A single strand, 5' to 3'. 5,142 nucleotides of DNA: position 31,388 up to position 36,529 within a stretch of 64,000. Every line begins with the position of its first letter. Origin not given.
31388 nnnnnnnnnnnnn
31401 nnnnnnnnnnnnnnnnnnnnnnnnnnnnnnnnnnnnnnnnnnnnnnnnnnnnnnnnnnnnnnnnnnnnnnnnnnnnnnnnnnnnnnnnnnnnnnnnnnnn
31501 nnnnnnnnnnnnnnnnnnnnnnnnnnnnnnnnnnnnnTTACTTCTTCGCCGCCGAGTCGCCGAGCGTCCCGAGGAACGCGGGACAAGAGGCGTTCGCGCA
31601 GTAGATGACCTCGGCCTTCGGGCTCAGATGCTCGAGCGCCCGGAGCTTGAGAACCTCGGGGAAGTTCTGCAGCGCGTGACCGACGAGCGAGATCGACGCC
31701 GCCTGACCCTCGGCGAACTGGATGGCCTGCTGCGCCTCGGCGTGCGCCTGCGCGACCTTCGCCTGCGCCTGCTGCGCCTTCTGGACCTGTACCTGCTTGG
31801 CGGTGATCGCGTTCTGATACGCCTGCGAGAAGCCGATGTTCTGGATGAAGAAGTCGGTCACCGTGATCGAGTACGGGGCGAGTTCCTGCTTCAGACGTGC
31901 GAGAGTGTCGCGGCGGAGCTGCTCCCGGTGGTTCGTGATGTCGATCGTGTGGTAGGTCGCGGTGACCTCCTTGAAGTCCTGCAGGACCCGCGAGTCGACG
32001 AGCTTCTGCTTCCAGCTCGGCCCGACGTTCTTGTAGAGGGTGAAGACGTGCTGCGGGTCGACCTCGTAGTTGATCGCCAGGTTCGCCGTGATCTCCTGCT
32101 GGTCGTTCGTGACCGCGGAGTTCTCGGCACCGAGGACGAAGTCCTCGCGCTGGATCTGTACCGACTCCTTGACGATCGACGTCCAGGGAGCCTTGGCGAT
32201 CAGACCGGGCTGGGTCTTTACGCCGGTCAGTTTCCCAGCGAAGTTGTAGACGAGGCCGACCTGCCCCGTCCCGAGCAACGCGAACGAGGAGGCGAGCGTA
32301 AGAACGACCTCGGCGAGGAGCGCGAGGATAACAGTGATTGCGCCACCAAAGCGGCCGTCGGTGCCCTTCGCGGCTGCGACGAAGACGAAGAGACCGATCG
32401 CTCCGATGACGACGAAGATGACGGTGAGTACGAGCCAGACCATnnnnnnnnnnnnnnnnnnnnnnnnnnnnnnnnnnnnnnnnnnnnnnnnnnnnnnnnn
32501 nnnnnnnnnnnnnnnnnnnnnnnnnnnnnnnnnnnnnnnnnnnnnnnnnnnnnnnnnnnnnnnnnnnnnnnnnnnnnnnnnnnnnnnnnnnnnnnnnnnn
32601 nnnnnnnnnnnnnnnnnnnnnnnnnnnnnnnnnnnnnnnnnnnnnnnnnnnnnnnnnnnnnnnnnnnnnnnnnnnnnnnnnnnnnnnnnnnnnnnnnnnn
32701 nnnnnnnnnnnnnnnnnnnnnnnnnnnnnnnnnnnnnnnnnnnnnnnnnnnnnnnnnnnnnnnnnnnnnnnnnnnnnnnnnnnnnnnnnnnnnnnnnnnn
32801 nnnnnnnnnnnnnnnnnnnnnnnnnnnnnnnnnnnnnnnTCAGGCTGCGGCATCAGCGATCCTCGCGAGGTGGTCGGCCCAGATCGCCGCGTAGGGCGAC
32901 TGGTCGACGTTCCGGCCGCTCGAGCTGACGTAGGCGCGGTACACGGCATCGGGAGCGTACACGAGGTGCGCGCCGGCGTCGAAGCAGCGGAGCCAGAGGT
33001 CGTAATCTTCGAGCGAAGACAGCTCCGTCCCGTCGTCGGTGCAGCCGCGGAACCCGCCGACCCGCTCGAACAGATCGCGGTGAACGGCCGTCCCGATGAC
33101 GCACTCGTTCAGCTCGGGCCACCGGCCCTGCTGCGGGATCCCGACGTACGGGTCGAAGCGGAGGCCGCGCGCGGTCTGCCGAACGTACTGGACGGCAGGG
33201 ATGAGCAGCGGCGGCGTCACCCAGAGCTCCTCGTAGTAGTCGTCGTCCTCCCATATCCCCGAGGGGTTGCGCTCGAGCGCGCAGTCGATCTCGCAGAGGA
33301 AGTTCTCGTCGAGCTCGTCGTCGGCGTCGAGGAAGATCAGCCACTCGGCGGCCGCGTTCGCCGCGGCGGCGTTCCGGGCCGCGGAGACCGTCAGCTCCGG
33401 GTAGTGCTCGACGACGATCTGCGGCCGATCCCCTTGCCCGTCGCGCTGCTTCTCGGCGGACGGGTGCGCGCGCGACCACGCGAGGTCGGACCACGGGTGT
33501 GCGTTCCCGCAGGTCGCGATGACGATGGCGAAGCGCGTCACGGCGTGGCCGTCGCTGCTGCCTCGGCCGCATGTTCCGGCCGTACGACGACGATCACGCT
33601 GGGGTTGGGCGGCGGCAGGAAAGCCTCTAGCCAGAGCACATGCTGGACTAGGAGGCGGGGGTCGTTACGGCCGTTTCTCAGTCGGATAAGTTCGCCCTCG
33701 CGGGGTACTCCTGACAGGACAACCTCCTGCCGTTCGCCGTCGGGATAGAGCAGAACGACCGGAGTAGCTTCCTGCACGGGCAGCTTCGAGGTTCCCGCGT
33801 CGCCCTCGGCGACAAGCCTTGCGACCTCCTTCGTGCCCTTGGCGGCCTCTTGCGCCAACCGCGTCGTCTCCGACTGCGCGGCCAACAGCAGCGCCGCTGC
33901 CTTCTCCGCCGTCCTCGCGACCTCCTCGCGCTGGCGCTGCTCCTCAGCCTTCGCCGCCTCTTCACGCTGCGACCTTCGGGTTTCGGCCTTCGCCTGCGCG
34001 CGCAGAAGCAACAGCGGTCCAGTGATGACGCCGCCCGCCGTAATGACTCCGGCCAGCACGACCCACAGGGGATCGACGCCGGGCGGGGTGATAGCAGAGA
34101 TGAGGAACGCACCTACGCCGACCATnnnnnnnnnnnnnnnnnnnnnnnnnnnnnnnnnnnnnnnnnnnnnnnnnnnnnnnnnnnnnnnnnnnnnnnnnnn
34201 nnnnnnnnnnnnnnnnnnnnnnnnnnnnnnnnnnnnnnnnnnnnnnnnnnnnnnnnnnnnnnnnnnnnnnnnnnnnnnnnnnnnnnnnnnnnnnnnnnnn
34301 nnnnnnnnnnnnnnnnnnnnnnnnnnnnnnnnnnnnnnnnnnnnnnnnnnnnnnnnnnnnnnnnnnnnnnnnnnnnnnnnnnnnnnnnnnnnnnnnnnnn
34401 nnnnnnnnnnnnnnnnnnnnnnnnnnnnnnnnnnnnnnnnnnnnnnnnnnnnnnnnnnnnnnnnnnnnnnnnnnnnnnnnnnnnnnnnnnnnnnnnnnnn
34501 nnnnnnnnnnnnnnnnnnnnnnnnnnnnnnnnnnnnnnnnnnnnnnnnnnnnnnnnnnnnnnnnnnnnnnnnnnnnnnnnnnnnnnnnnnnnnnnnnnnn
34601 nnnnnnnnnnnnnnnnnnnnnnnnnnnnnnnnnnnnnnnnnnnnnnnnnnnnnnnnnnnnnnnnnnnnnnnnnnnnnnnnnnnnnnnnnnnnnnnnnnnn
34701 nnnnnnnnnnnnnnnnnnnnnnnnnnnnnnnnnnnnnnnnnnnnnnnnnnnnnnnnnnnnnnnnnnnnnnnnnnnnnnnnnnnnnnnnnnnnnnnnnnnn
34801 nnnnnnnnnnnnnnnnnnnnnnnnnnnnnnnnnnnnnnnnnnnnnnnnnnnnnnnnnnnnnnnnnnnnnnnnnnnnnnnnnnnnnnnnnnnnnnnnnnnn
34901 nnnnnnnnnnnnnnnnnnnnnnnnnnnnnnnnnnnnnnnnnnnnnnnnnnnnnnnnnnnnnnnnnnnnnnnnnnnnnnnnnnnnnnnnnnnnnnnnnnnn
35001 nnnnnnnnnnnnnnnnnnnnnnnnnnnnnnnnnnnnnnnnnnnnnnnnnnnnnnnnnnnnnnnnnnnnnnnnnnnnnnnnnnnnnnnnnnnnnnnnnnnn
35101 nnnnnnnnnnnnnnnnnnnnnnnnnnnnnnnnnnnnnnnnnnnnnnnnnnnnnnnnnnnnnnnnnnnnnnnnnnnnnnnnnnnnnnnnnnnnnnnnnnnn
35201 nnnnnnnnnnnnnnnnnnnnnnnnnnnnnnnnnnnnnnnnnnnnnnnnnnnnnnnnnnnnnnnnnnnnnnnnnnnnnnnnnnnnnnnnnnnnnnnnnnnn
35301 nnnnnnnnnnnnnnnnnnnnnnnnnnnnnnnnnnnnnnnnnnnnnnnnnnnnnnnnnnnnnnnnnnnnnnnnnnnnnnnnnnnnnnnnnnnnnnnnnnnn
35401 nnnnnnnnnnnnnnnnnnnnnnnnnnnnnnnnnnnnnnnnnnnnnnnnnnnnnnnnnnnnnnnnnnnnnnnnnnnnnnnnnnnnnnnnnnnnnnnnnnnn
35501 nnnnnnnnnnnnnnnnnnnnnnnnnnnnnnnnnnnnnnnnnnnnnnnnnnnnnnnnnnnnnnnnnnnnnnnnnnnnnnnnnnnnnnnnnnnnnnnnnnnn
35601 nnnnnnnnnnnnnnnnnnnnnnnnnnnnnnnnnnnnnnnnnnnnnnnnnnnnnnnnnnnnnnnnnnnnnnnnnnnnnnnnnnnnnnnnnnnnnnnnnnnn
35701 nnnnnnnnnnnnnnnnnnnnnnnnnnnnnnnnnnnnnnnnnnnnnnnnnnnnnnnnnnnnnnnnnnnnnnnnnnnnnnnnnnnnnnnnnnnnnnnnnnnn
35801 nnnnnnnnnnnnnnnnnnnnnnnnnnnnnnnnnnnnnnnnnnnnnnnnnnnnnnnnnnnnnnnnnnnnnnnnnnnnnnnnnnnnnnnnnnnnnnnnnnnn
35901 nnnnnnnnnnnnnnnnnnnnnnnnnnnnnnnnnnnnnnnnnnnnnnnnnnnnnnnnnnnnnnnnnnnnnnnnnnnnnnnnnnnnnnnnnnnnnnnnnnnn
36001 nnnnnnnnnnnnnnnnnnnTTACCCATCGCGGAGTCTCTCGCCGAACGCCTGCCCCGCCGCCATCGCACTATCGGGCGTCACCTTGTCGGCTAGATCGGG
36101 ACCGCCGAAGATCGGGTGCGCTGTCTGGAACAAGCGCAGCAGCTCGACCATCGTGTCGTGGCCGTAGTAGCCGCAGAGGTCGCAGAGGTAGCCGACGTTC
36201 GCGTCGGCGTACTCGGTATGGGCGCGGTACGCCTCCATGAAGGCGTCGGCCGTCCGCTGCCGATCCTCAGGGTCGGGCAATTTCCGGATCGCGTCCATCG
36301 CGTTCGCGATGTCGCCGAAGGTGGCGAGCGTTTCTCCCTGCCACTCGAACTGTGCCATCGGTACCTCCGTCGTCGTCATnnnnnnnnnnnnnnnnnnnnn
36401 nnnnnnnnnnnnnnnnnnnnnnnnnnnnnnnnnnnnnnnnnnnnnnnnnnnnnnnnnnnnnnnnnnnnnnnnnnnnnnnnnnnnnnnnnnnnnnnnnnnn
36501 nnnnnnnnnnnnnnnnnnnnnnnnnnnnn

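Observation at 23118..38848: Large glycosylation and small-membrane-protein island inside a phage genome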

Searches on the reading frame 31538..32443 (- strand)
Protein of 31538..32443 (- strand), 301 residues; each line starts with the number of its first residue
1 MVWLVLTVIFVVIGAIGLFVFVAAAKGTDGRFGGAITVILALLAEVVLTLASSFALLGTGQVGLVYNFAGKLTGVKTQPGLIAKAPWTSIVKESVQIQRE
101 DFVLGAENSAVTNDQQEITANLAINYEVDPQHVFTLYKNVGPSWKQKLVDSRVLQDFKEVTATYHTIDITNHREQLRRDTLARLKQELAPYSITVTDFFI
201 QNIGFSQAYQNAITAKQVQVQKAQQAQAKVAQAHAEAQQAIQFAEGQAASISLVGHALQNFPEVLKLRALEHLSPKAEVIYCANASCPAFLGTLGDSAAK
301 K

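Call 7: search_protein_families(library=pfam, proteins=[window:31538-32443:-], max_evalue=0.01)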
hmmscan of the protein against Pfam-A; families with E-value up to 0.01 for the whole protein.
window:31538-32443:- (301 aa): 2 families
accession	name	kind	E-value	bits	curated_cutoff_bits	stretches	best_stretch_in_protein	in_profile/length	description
PF01145.31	Band_7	-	8.4e-27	94.8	23.6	1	58-236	4-175/176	SPFH domain / Band 7 family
PF13421.11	Band_7_1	-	0.0033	17.5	24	0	153-216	141-206/211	SPFH domain-Band 7 family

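Call 25: search_protein_families(library=ncbifam, proteins=[window:31538-32443:-], max_evalue=0.01)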
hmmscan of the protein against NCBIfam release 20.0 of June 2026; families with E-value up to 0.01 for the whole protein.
window:31538-32443:- (301 aa): 4 families
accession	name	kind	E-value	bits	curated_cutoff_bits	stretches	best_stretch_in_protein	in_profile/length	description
NF008181.0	PRK10930.1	equivalog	2.4e-07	29.9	660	1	24-239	68-281/419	FtsH protease activity modulator HflK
TIGR01933.1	hflK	equivalog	7.7e-07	28.8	159.4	1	60-249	7-199/261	FtsH protease activity modulator HflK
TIGR01932.1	hflC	equivalog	3.3e-06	26.1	134.4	0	38-129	4-98/318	protease modulator HflC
NF047738.1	antiphage_MADS2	equivalog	0.0044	15.4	720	1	144-208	237-301/654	methylation-associated defense system DNA methyltransferase MAD2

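Call 39: search_protein_families(library=phrogs, proteins=[window:31538-32443:-], max_evalue=0.01)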
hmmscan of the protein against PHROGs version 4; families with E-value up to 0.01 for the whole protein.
window:31538-32443:- (301 aa): 2 families
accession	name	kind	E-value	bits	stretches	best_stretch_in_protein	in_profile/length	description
phrog_200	-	other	6.7e-42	144.9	1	2-269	47-330/379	lipoprotein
phrog_11227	-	other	1.1e-06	29.6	1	207-282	44-118/138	protease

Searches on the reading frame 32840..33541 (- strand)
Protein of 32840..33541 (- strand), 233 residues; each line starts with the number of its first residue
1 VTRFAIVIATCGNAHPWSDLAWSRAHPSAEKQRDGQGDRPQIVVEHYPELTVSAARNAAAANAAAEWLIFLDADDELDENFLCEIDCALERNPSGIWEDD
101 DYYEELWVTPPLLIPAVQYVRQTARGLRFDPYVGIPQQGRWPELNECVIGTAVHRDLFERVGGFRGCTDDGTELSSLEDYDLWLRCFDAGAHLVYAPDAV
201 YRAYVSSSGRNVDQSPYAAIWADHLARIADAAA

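Call 7: search_protein_families(library=pfam, proteins=[window:32840-33541:-], max_evalue=0.01)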
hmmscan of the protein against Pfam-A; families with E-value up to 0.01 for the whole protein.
window:32840-33541:- (233 aa): 3 families
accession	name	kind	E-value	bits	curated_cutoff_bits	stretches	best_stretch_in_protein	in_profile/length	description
PF00535.33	Glycos_transf_2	-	4.5e-07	30.4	23.3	1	41-91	56-105/168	Glycosyl transferase family 2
PF13632.12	Glyco_trans_2_3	-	5.7e-07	30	27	1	150-221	76-129/198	Glycosyl transferase family group 2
PF13641.12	Glyco_tranf_2_3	-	0.00062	20.3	27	0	150-204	163-212/230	Glycosyltransferase like family 2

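Call 20: find_related_loci(query=window:32840-33541:-, collection=viral_contigs, flank=10000)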
Query window:32840-33541:- (233 aa) in viral_contigs; peptide patterns used: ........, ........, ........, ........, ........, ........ (x = any residue, [..] = any of these).
37 stretches matched a pattern; 25 encode a relative of the query (tblastn E <= 1e-3); 25 distinct loci.
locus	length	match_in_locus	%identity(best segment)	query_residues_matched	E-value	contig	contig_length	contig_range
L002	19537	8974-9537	38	1-222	6e-32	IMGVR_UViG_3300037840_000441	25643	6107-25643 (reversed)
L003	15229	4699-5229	40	7-211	2e-31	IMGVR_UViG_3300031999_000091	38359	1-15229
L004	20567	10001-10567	36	4-220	3e-28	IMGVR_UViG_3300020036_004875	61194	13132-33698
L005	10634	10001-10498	34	6-211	1e-25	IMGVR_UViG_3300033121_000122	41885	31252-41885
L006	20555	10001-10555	33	1-221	2e-21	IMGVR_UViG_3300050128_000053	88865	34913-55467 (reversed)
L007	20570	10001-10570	33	6-230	2e-21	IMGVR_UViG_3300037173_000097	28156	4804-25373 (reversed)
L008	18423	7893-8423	34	4-211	3e-21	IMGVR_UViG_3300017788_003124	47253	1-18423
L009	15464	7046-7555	37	6-211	3e-21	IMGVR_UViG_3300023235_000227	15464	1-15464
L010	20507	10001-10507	36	5-211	3e-21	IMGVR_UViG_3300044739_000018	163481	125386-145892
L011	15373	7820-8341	35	4-211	6e-21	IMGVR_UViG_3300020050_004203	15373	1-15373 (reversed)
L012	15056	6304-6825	35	4-211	6e-21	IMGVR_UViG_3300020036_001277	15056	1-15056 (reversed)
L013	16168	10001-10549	33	5-226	1e-20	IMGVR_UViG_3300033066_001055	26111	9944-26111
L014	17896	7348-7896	34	4-221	6e-20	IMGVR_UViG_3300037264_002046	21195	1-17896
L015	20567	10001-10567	32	6-226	6e-20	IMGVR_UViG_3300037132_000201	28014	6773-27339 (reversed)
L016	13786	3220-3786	32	6-226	6e-20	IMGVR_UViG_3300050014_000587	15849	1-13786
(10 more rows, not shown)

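Call 25: search_protein_families(library=ncbifam, proteins=[window:32840-33541:-], max_evalue=0.01)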
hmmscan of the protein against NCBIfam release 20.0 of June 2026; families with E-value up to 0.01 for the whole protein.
window:32840-33541:- (233 aa): 3 families
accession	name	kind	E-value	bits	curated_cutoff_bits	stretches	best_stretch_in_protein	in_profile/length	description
TIGR03965.1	mycofact_glyco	equivalog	3.4e-06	26.2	280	1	152-200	235-277/467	mycofactocin biosynthesis glycosyltransferase MftF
NF041875.1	EPS_EpsD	equivalog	2.5e-05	23.8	370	0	151-200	160-203/325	exopolysaccharide biosynthesis glycosyltransferase EpsD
TIGR04283.1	glyco_like_mftF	equivalog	3.6e-05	23.5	182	1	57-90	65-98/221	TIGR04283 family arsenosugar biosynthesis glycosyltransferase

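Call 28: search_dna_similar(query=window:32840-33541:-, collection=phages, mode=protein, max_rows=25, max_evalue=0.001)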
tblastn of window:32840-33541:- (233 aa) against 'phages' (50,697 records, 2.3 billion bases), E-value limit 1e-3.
Records with a match: 1; places in all: 1; records where one place covers at least 80% of the query: 1.
Best place of each record, by identity: <60% 1.
By first word of the organism name: Caudovirales 1.
By host as written in the record: - 1.
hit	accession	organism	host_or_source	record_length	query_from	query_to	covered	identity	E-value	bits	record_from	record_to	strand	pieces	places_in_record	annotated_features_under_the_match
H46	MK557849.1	Caudovirales GX15bay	mangrove soil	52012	1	211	91%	33.8%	1e-10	67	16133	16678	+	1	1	glycosyltransferase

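Call 40: search_protein_families(library=phrogs, proteins=[window:32840-33541:-], max_evalue=0.01)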
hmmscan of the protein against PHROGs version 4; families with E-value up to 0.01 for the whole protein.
window:32840-33541:- (233 aa): 2 families
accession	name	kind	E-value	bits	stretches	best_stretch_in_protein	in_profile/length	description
phrog_14775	-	moron, auxiliary metabolic gene and host takeover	9.1e-07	29.7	1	19-201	17-178/203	glycosyltransferase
phrog_9549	-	moron, auxiliary metabolic gene and host takeover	0.00091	20.2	1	51-82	69-100/221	glycosyltransferase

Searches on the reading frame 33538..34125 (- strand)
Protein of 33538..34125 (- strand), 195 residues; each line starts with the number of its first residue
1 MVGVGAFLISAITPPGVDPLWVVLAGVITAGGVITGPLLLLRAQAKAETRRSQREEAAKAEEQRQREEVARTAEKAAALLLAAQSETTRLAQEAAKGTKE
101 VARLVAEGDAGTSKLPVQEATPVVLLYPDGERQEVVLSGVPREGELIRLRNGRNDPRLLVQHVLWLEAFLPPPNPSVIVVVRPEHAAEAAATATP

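Call 7: search_protein_families(library=pfam, proteins=[window:33538-34125:-], max_evalue=0.01)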
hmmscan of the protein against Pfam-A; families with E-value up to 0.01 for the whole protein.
window:33538-34125:- (195 aa): 0 families

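Call 18: search_protein_families(library=pfam, proteins=[window:33538-34125:-], max_evalue=1)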
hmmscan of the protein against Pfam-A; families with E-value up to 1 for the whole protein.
window:33538-34125:- (195 aa): 2 families
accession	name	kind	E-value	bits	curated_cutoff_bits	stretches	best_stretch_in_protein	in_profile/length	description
PF06295.17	ZapG-like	-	0.027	15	33.5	1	40-105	15-80/123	Z-ring associated protein G-like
PF06305.16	LapA_dom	-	0.053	13.9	28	1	19-63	18-62/64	Lipopolysaccharide assembly protein A domain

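Call 39: search_protein_families(library=phrogs, proteins=[window:33538-34125:-], max_evalue=0.01)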
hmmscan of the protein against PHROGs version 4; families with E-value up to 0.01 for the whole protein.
window:33538-34125:- (195 aa): 0 families

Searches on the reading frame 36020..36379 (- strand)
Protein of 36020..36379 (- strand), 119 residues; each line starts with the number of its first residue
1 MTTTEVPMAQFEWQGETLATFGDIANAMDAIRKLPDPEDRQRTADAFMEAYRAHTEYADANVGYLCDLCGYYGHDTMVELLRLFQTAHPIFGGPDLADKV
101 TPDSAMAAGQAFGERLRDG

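Call 7: search_protein_families(library=pfam, proteins=[window:36020-36379:-], max_evalue=0.01)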
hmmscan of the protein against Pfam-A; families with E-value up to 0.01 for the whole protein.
window:36020-36379:- (119 aa): 1 family
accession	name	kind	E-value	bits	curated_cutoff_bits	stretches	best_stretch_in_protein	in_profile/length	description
PF23075.1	zf-C2H2_ZNF462_11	-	0.0063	16.7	27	1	62-89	3-29/45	Zinc finger protein 462, C2H2 zinc finger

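Call 39: search_protein_families(library=phrogs, proteins=[window:36020-36379:-], max_evalue=0.01)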
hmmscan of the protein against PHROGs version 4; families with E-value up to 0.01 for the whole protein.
window:36020-36379:- (119 aa): 0 families
